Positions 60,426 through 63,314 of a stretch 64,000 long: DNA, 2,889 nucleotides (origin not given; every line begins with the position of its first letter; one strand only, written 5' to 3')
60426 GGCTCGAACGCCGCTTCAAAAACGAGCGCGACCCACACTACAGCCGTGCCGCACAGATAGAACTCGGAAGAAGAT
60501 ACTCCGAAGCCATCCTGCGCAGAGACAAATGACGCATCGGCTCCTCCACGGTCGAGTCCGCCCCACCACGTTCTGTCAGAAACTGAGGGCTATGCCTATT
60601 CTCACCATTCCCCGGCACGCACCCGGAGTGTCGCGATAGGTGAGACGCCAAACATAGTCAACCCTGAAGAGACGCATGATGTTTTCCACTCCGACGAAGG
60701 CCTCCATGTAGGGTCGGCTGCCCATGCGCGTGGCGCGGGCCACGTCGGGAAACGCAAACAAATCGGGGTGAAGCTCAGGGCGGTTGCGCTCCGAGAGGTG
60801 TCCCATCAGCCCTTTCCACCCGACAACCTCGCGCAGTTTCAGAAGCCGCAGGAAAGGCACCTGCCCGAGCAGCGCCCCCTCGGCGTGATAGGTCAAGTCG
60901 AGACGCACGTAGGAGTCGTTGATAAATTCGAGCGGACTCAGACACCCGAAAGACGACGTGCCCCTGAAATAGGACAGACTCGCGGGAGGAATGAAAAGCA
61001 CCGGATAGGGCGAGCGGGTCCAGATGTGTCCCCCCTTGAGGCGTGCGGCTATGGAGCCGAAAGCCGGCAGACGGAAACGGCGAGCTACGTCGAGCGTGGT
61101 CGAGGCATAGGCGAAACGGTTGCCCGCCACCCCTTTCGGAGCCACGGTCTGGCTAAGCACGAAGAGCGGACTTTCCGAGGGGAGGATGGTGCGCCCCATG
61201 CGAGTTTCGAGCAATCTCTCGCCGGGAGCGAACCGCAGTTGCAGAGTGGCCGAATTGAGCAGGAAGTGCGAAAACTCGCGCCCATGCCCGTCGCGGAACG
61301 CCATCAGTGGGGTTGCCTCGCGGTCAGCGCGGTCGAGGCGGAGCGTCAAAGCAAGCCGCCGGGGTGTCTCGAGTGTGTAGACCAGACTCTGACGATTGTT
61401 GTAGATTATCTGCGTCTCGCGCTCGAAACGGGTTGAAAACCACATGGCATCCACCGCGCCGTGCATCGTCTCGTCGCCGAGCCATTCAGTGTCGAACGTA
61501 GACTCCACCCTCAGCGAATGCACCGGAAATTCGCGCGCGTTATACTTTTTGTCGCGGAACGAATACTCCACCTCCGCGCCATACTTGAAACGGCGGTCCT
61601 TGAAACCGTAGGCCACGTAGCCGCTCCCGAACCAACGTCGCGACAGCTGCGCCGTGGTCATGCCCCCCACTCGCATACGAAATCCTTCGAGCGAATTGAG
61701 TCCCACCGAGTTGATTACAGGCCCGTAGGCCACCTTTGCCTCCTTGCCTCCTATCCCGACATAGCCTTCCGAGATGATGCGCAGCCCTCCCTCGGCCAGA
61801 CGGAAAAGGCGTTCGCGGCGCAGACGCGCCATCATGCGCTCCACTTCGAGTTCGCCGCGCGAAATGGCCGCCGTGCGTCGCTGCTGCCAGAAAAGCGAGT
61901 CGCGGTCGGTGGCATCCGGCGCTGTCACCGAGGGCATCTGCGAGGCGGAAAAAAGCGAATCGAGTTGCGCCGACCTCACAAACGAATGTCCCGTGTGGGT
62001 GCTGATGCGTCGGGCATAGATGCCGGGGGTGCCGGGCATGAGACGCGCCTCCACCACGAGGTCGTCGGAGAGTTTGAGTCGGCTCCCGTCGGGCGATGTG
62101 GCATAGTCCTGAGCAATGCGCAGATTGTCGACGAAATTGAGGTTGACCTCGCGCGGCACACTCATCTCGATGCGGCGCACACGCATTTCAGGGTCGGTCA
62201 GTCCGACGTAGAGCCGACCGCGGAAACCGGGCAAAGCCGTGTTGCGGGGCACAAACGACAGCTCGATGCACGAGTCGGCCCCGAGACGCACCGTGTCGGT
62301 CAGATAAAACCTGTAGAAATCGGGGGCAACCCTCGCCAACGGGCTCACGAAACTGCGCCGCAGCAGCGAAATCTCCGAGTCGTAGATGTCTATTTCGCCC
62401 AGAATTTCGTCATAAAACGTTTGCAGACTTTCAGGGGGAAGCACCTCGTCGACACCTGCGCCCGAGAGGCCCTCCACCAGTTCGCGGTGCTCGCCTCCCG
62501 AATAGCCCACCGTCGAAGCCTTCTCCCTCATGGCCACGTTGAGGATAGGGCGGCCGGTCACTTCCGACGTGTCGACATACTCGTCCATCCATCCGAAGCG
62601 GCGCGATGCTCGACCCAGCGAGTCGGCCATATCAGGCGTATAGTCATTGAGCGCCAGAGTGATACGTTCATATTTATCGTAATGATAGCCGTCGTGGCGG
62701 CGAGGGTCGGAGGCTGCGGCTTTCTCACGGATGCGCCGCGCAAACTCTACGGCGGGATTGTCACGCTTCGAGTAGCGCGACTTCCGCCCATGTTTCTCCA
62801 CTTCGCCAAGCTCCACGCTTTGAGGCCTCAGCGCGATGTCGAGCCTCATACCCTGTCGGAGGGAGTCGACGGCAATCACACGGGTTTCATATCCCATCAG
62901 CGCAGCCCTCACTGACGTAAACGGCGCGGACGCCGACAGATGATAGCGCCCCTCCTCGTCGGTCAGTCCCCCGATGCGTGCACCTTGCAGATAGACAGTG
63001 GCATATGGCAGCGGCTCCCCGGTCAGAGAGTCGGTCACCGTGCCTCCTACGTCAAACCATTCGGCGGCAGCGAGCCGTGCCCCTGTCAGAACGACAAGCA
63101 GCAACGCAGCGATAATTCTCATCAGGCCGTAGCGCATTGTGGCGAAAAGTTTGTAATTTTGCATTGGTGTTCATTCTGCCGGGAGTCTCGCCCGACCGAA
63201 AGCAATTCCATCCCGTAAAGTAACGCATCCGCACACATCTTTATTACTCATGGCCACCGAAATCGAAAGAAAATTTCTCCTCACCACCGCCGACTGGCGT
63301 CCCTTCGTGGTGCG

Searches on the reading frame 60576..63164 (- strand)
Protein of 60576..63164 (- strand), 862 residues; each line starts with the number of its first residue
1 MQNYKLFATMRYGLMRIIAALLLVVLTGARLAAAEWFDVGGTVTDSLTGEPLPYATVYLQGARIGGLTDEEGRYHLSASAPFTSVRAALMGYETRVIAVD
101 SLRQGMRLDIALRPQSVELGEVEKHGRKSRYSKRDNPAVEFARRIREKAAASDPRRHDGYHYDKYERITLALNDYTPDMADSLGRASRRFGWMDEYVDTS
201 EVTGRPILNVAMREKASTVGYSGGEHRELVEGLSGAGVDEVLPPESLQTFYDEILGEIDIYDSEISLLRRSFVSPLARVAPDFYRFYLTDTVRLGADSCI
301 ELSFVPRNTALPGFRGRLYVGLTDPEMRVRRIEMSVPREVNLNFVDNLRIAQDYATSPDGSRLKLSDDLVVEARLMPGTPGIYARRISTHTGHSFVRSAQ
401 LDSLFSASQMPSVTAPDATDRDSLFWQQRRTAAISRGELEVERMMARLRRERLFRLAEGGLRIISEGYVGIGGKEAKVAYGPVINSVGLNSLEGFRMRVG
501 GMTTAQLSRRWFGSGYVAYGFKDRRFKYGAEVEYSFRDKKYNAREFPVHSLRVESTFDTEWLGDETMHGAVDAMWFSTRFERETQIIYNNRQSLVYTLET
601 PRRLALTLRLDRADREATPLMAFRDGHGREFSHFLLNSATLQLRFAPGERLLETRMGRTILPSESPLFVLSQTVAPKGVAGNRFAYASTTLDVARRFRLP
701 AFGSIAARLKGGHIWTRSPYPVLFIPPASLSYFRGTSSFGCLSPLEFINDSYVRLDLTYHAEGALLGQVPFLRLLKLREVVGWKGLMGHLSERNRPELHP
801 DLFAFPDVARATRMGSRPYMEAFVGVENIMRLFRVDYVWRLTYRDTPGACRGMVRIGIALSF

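Call 85: find_encoding_contigs(protein=window:60576-63164:-, flank=10000, max_places=4)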
Protein window:60576-63164:- (862 aa): no gene with exactly this product is on record in the collection.
